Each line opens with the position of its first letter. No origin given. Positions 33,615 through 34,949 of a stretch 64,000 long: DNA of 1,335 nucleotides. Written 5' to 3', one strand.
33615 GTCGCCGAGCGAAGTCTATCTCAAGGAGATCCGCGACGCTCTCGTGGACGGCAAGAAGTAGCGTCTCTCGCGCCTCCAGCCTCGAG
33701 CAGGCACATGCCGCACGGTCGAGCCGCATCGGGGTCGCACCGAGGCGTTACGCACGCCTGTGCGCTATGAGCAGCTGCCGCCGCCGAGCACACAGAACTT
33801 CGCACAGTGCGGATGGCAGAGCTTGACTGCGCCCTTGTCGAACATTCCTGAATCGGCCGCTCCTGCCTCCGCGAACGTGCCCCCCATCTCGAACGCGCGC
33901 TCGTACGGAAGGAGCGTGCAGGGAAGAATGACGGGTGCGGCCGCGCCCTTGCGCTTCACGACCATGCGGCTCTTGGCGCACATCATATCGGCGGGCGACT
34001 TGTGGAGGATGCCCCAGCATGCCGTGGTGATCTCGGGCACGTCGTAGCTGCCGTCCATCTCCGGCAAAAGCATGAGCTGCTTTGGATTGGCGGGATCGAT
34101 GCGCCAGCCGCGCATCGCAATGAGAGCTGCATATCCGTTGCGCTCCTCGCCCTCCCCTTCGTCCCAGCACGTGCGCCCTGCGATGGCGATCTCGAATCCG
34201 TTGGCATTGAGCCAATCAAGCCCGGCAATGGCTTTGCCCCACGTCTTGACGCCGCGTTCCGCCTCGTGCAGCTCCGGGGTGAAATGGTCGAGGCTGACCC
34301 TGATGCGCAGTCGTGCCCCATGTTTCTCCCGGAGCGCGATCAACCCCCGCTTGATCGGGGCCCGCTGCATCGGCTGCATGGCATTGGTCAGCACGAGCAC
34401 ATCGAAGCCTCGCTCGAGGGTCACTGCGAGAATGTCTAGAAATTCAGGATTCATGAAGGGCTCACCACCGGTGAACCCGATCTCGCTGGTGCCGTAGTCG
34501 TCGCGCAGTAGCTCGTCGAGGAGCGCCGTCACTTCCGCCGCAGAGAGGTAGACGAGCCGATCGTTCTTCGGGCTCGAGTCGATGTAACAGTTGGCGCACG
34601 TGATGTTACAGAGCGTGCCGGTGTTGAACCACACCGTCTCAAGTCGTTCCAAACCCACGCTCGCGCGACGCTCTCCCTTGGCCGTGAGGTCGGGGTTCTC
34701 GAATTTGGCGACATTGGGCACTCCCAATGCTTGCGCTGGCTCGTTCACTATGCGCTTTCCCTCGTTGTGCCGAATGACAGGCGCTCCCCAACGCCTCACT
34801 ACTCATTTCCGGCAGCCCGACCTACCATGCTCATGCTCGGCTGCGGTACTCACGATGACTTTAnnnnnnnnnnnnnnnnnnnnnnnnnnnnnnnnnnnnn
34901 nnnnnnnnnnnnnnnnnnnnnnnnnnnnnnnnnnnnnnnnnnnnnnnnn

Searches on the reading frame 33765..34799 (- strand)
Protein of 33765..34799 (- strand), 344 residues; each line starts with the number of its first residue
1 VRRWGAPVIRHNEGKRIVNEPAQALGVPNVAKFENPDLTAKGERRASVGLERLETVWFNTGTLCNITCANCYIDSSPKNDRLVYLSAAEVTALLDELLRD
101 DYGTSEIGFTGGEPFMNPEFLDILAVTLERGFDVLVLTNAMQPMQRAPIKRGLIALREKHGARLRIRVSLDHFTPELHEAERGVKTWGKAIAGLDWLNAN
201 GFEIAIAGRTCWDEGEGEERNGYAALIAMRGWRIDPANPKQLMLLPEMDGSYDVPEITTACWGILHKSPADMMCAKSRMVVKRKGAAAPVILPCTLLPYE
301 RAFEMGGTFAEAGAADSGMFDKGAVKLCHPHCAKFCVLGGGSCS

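Call 3: search_protein_families(library=pfam, proteins=[window:33765-34799:-], max_evalue=0.01)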
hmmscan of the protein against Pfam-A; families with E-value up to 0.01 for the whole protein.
window:33765-34799:- (344 aa): 2 families
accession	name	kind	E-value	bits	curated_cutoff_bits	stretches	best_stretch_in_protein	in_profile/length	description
PF04055.27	Radical_SAM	-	1.7e-16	61.3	29.5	1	59-203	2-142/166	Radical SAM superfamily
PF13353.11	Fer4_12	-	0.00026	21.7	22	1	63-125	14-74/137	4Fe-4S single cluster domain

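Call 4: search_protein_families(library=ncbifam, proteins=[window:33765-34799:-], max_evalue=0.01)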
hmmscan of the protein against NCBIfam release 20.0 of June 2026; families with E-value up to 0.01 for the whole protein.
window:33765-34799:- (344 aa): 48 families (the best 25 are shown)
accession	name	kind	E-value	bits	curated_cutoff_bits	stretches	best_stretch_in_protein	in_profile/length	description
NF049973.1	radical_Rv1681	equivalog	4.4e-25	88.3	380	1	55-209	73-218/326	Rv1681 family radical SAM protein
TIGR04167.1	rSAM_SeCys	equivalog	3.5e-16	59.3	300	1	51-203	5-149/303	arsenosugar biosynthesis radical SAM (seleno)protein ArsS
NF045574.1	sacti_mat_StsB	exception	1.3e-12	47.4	625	1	51-206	93-237/466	StsB family radical SAM/SPASM domain sactipeptide maturase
NF050035.1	rSAM_WgK_link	exception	4.3e-12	45.7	650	1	62-198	17-144/367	radical SAM/SPASM peptide maturase WgkB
TIGR04055.1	rSAM_NirJ2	equivalog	7.5e-12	45.4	500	1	57-208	3-144/326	putative heme d1 biosynthesis radical SAM protein NirJ2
TIGR03962.1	mycofact_rSAM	equivalog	1.6e-10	40.7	265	1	61-203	19-150/339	mycofactocin radical SAM maturase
TIGR04053.2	TIGR04053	equivalog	3.9e-10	39.5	395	1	57-207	11-155/366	TIGR04053 family radical SAM/SPASM domain-containing protein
TIGR04251.1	SCM_rSAM_ScmF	equivalog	1e-09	38.3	400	1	53-202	3-146/353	SynChlorMet cassette radical SAM/SPASM protein ScmF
NF038283.1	viperin_w_prok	equivalog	1.7e-09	37.2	180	1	62-142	10-94/281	viperin family antiviral radical SAM protein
TIGR04082.1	rSAM_for_selen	equivalog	2.5e-09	36.4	350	1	61-143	206-286/516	thio(seleno)oxazole modification radical SAM maturase SbtM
NF012164.0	AlbA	equivalog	2.9e-09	35.9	850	1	58-186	117-235/442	subtilosin maturase AlbA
TIGR04546.1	rSAM_ahbC_deAc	equivalog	3.2e-09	36.1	650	1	56-205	41-180/390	12,18-didecarboxysiroheme deacetylase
TIGR04545.1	rSAM_ahbD_hemeb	equivalog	2e-08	34.1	500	1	61-207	7-144/339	heme b synthase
NF038332.1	rSAM_rare_HxsC4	exception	2.8e-08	33.3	500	1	52-197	12-150/335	radical SAM protein HxsC4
TIGR04054.1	rSAM_NirJ1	equivalog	6.2e-08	31.6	650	1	55-140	37-119/387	putative heme d1 biosynthesis radical SAM protein NirJ1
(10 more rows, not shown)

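Call 5: find_homologous_proteins(query=window:33765-34799:-)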
Query window:33765-34799:- (344 aa): 8000 proteins with E <= 0.001 among 8000 candidates; the best 120 are listed.
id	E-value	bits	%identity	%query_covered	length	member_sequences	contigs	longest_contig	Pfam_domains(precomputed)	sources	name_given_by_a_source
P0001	1.2e-223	760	100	95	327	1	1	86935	PF04055.28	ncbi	ncbi:MAG: radical SAM protein [Hyphomicrobiaceae bacterium]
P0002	8.9e-207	704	91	95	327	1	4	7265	PF04055.28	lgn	-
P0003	9.2e-206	701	91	95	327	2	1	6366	PF04055.28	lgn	-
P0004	7.4e-205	698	91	95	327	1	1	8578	PF04055.28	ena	-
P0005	2.9e-202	689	91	95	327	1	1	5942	PF04055.28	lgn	-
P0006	2.8e-201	686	89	95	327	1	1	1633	PF04055.28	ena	-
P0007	3.2e-198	676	89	95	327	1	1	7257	PF04055.28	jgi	-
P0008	5.8e-198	675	88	95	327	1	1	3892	PF04055.28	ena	-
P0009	5.9e-198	675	87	95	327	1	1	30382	PF04055.28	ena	-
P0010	3.4e-197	673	88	95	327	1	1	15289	PF04055.28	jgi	jgi:sulfatase maturation enzyme AslB (radical SAM superfamily)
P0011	3.7e-196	669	87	95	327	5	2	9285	PF04055.28,PF13353.12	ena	-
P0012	3.7e-193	659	86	95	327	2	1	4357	PF04055.28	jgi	jgi:hypothetical protein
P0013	1.0e-191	655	86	95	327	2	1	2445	PF04055.28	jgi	-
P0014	1.2e-186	638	82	95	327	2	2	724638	PF04055.28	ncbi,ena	-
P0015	8.9e-186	635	83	95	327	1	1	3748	PF04055.28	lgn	-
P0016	3.3e-185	633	81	95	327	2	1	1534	PF04055.28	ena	-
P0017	6.7e-185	632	80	95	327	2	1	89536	PF04055.28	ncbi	ncbi:MAG: radical SAM protein [Hyphomicrobiaceae bacterium]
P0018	3.6e-184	630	81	95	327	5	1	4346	PF04055.28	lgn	-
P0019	6.2e-183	626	80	99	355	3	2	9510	PF04055.28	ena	-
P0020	2.1e-182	624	80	97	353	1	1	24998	PF04055.28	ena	-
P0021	3.3e-182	623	82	94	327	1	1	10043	PF04055.28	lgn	-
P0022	7.8e-182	622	80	97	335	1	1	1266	PF04055.28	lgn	-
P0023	1.3e-181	621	81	96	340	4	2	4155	PF04055.28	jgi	jgi:hypothetical protein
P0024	1.6e-181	621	81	95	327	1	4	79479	PF04055.28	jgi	jgi:hypothetical protein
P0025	1.8e-181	621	80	95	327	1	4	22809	PF04055.28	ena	-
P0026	1.2e-180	618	79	95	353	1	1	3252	PF04055.28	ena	-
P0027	1.4e-180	618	81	95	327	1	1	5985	PF04055.28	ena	-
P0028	3.6e-180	617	81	93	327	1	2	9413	PF04055.28,PF13353.12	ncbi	ncbi:MAG: radical SAM protein [Hyphomicrobiaceae bacterium]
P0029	5.0e-178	610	79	96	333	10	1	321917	PF04055.28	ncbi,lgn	-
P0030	1.9e-175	601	79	95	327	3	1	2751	PF04055.28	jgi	jgi:hypothetical protein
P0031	1.4e-173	595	77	95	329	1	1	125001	PF04055.28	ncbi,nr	ncbi:MAG: radical SAM protein [Hyphomicrobiaceae bacterium]|nr:radical SAM protein [Hyphomicrobiacea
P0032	7.8e-173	593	89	83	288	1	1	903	PF04055.28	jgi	jgi:hypothetical protein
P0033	3.4e-172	590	77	95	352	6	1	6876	PF04055.28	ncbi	-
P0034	1.3e-171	589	75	95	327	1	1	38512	PF04055.28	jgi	jgi:uncharacterized Fe-S cluster-containing radical SAM superfamily protein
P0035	5.3e-170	583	76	95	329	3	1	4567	PF04055.28,PF13353.12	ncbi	-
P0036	6.7e-170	583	75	95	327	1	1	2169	PF04055.28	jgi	jgi:uncharacterized Fe-S cluster-containing radical SAM superfamily protein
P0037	2.7e-169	581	74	95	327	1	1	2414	PF04055.28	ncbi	-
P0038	2.7e-169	581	77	93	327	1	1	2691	PF04055.28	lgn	-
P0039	1.1e-163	562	77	92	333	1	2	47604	PF04055.28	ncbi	-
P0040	4.2e-163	561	75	95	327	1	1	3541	PF04055.28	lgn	-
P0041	3.2e-161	554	74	95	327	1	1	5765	PF04055.28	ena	-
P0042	1.5e-159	549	75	92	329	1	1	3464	PF04055.28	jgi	jgi:uncharacterized Fe-S cluster-containing radical SAM superfamily protein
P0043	7.7e-159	546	72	92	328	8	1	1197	PF04055.28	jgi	jgi:uncharacterized Fe-S cluster-containing radical SAM superfamily protein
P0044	2.0e-157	542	70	98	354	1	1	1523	PF04055.28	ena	-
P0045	5.6e-157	540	72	94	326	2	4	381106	PF04055.28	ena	-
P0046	3.8e-155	534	79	84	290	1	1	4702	PF04055.28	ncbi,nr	ncbi:MAG: radical SAM protein, partial [Proteobacteria bacterium]|nr:radical SAM protein [Pseudomona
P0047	1.3e-154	533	71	97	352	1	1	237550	PF04055.28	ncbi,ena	-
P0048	1.8e-154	532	72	94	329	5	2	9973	PF04055.28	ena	-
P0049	2.0e-154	532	74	91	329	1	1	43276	PF04055.28,PF13353.12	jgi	jgi:uncharacterized Fe-S cluster-containing radical SAM superfamily protein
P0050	2.2e-154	532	70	96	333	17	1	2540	PF04055.28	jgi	jgi:sulfatase maturation enzyme AslB (radical SAM superfamily)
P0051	7.3e-154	530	74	92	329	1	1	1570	PF04055.28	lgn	-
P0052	4.4e-153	528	73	91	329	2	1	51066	PF04055.28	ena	-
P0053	5.4e-153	527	69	95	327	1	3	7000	PF04055.28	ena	-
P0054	6.7e-153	527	70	94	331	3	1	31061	PF04055.28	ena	-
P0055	2.1e-152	525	72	92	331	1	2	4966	PF04055.28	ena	-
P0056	2.5e-152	525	69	96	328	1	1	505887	PF04055.28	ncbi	ncbi:MAG: radical SAM protein [Hyphomicrobiaceae bacterium]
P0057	3.0e-152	525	69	95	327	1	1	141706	PF04055.28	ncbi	ncbi:MAG: radical SAM protein [Hyphomicrobiaceae bacterium]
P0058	3.1e-152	525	70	92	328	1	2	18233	PF04055.28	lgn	-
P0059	3.6e-152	525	72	91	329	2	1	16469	PF04055.28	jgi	-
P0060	3.7e-152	525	73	92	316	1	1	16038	PF04055.28,PF13353.12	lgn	-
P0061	3.9e-152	524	70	95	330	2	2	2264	PF04055.28,PF13353.12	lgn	-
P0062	4.5e-152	524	73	91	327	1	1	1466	PF04055.28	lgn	-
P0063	5.5e-152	524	70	92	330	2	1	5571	PF04055.28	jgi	-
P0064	6.2e-152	524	70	91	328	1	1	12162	PF04055.28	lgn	-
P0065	1.1e-151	523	70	92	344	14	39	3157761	PF04055.28,PF13353.12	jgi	-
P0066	1.8e-151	522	71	91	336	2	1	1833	PF04055.28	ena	-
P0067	1.9e-151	522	69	94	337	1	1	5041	PF04055.28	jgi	jgi:sulfatase maturation enzyme AslB (radical SAM superfamily)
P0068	2.6e-151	522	69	97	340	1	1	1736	PF04055.28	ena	-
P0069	4.0e-151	521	71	91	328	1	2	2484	PF04055.28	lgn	-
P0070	4.5e-151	521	71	92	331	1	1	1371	PF04055.28,PF13353.12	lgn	-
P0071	4.5e-151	521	69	93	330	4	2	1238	PF04055.28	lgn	-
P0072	4.7e-151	521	71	93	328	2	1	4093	PF04055.28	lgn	-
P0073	4.9e-151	521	70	93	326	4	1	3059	PF04055.28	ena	-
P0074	7.2e-151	520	70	95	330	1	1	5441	PF04055.28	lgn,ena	-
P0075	9.6e-151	520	71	92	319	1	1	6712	PF04055.28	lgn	-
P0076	1.1e-150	520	72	92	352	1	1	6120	PF04055.28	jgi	jgi:hypothetical protein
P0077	1.1e-150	520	70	92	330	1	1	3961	PF04055.28,PF13353.12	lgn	-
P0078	1.2e-150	520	70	91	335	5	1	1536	PF04055.28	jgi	jgi:sulfatase maturation enzyme AslB (radical SAM superfamily)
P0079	1.4e-150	519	71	91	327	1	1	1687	PF04055.28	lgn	-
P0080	1.5e-150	519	70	92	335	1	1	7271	PF04055.28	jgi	jgi:uncharacterized Fe-S cluster-containing radical SAM superfamily protein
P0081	1.5e-150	519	68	99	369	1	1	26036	PF04055.28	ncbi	-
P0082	1.6e-150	519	70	92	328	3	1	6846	PF04055.28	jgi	jgi:sulfatase maturation enzyme AslB (radical SAM superfamily)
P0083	2.3e-150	519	70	94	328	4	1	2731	PF04055.28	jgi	jgi:uncharacterized Fe-S cluster-containing radical SAM superfamily protein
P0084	2.9e-150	518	70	91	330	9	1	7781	PF04055.28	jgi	jgi:sulfatase maturation enzyme AslB (radical SAM superfamily)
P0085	2.9e-150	518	69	92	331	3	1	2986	PF04055.28,PF13353.12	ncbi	-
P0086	3.7e-150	518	70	93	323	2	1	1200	PF04055.28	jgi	jgi:hypothetical protein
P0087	4.8e-150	518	70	92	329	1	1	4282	PF04055.28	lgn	-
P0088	5.0e-150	518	71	91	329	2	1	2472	PF04055.28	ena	-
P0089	5.3e-150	517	69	93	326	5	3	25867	PF04055.28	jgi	jgi:pyruvate-formate lyase-activating enzyme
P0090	6.0e-150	517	69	94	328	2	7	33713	PF04055.28,PF13353.12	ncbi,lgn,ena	-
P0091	7.4e-150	517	67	96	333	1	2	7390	PF04055.28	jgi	jgi:uncharacterized Fe-S cluster-containing radical SAM superfamily protein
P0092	7.5e-150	517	70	95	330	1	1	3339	PF04055.28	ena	-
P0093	8.3e-150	517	71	92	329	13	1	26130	PF04055.28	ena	-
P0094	1.0e-149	517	69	92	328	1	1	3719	PF04055.28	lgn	-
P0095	1.1e-149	516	70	93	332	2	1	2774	PF04055.28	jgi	jgi:hypothetical protein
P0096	1.1e-149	516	71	91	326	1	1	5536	PF04055.28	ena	-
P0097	1.2e-149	516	71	92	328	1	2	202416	PF04055.28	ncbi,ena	-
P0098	1.4e-149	516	70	91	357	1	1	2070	PF04055.28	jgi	jgi:sulfatase maturation enzyme AslB (radical SAM superfamily)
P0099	1.4e-149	516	72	91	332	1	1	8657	PF04055.28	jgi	jgi:uncharacterized Fe-S cluster-containing radical SAM superfamily protein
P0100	1.7e-149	516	70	92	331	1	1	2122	PF04055.28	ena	-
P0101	1.7e-149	516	70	92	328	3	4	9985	PF04055.28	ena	-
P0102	1.8e-149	516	71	92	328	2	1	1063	PF04055.28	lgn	-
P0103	2.3e-149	515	71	92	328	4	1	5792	PF04055.28,PF13353.12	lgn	-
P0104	2.4e-149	515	70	91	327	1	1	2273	PF04055.28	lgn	-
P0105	2.5e-149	515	70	92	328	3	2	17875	PF04055.28,PF13353.12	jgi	-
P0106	2.9e-149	515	71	91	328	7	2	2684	PF04055.28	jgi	jgi:hypothetical protein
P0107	3.1e-149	515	71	92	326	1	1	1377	PF04055.28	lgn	-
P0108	3.2e-149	515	66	96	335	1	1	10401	PF04055.28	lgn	-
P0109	3.5e-149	515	71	92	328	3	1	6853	PF04055.28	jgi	jgi:hypothetical protein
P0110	4.3e-149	514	70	92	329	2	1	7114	PF04055.28,PF13353.12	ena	-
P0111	4.8e-149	514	70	92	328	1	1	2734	PF04055.28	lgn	-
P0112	4.9e-149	514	71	94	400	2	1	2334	PF04055.28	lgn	-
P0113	5.1e-149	514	69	91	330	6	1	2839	PF04055.28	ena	-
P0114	5.6e-149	514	72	92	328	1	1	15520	PF04055.28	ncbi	-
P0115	5.9e-149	514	69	94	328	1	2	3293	PF04055.28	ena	-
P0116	7.5e-149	514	70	91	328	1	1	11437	PF04055.28,PF13353.12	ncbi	-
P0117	7.7e-149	514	69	95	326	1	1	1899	PF04055.28,PF13353.12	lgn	-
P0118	9.2e-149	513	69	94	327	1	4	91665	PF04055.28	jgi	jgi:sulfatase maturation enzyme AslB (radical SAM superfamily)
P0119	9.4e-149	513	69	95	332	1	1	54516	PF04055.28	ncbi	-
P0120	1.3e-148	513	71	92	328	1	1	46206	PF04055.28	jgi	jgi:hypothetical protein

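Call 9: find_related_loci(query=A1, collection=genome_contigs, flank=10000)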
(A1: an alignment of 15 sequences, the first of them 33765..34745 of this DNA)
Query A1 (326 aa) in genome_contigs; peptide patterns used: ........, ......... (x = any residue, [..] = any of these).
600 stretches matched a pattern (row limit reached: there are more); 574 encode a relative of the query (tblastn E <= 1e-3); the best 80 are kept; 80 distinct loci.
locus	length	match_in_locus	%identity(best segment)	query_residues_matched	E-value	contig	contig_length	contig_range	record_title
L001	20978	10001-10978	80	1-326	0e+0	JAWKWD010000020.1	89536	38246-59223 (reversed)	MAG: Hyphomicrobiaceae bacterium isolate ABC2.96 ABC2.96.fa-20, whole genome shotgun sequence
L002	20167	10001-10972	79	3-326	8e-179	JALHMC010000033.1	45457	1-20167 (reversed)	MAG: Hyphomicrobiaceae bacterium isolate Bin_29_3 c_000000003930, whole genome shotgun sequence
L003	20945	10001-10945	71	12-326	9e-152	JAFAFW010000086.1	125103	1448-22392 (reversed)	MAG: Proteobacteria bacterium isolate OH_SBlB_191 k127_899808, whole genome shotgun sequence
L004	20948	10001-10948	70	11-326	1e-150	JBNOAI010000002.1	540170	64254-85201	Leptospira interrogans strain LS0056 NODE_2_length_540170_cov_36.777560, whole genome shotgun sequence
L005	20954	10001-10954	68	9-326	5e-150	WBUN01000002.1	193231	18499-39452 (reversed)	MAG: Hyphomicrobiaceae bacterium isolate SB17 contig_44, whole genome shotgun sequence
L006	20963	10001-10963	69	6-326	5e-150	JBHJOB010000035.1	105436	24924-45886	MAG: Rhodomicrobiaceae bacterium isolate al_S4C647_1 S4Ck119_599157, whole genome shotgun sequence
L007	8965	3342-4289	68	11-326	1e-149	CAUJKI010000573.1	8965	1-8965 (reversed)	MAG: Pseudomonadota bacterium isolate KLAP182 genome assembly, contig: KLAP182_400650, whole genome shotgun sequence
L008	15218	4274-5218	67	12-326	2e-148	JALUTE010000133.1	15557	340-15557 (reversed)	MAG: Methyloligella sp. isolate S146_metabat2_scaf2bin.230 S146_NODE_1549_length_15557_cov_2.382178, whole genome shotgu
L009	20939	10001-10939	69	14-326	8e-147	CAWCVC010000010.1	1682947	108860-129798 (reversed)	MAG: uncultured Alphaproteobacteria bacterium isolate MFD04944.bin.1.319 genome assembly, contig: contig_54003, whole ge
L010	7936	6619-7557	69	14-326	1e-146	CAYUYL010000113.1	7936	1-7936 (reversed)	MAG TPA_asm: uncultured Filomicrobium sp. isolate SRP114822_co5_51 genome assembly, contig: NODE_3537_length_7936_cov_16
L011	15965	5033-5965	68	14-326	4e-146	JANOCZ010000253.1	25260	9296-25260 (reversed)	MAG: Hyphomicrobium sp. isolate VAR_17_metabat_252 VAR_17_k141_2108465, whole genome shotgun sequence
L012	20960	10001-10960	67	7-326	3e-146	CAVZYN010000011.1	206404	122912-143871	MAG: uncultured Alphaproteobacteria bacterium isolate MFD04651.bin.2.4 genome assembly, contig: contig_4099, whole genom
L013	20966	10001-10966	67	7-326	1e-145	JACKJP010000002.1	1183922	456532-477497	MAG: Rhodobiaceae bacterium isolate HK-STAS-PROT-42 HK-STAS-PROT-42_2, whole genome shotgun sequence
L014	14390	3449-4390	69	13-326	2e-145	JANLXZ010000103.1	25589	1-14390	MAG: Hyphomicrobiaceae bacterium isolate OTE_14_metabat.53_sub OTE_14_k141_4266722, whole genome shotgun sequence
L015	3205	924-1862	66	14-326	1e-150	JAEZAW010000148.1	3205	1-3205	MAG: Proteobacteria bacterium isolate OH_CBrB_168 k127_291078, whole genome shotgun sequence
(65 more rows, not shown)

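Call 15: find_encoding_contigs(protein=P0001, flank=10000, max_places=2)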
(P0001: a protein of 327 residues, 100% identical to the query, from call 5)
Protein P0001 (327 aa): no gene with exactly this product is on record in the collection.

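Call 26: search_solved_structures(query=A1, max_evalue=0.01, show_alignments=2)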
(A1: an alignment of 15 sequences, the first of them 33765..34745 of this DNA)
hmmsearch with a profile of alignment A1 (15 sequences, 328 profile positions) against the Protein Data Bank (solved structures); distinct sequences matched with E-value up to 0.01: 8.
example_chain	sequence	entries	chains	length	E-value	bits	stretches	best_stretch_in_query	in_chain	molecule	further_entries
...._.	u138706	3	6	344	1.4e-06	30.7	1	38-157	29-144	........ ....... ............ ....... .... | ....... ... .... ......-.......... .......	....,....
8ai1_A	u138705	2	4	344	1.4e-06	30.7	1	38-157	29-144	Putative peptide biosynthesis protein YydG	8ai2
8ai6_A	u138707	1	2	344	1.4e-06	30.7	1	38-157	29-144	Putative peptide biosynthesis protein YydG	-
7vob_C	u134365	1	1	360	0.00019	23.7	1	46-179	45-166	Cytosylglucuronate decarboxylase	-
7voc_C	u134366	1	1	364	0.00019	23.7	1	46-179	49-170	Cytosylglucuronate decarboxylase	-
7tol_A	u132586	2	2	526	0.0016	20.7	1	42-126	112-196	glycerol dibiphytanyl glycerol tetraether - macrocyclic archaeol synthase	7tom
7wzv_A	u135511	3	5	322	0.0072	18.5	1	37-124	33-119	4Fe-4S cluster-binding domain-containing protein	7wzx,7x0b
8wm2_A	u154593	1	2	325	0.0087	18.2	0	44-125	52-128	Fe-S radical SAM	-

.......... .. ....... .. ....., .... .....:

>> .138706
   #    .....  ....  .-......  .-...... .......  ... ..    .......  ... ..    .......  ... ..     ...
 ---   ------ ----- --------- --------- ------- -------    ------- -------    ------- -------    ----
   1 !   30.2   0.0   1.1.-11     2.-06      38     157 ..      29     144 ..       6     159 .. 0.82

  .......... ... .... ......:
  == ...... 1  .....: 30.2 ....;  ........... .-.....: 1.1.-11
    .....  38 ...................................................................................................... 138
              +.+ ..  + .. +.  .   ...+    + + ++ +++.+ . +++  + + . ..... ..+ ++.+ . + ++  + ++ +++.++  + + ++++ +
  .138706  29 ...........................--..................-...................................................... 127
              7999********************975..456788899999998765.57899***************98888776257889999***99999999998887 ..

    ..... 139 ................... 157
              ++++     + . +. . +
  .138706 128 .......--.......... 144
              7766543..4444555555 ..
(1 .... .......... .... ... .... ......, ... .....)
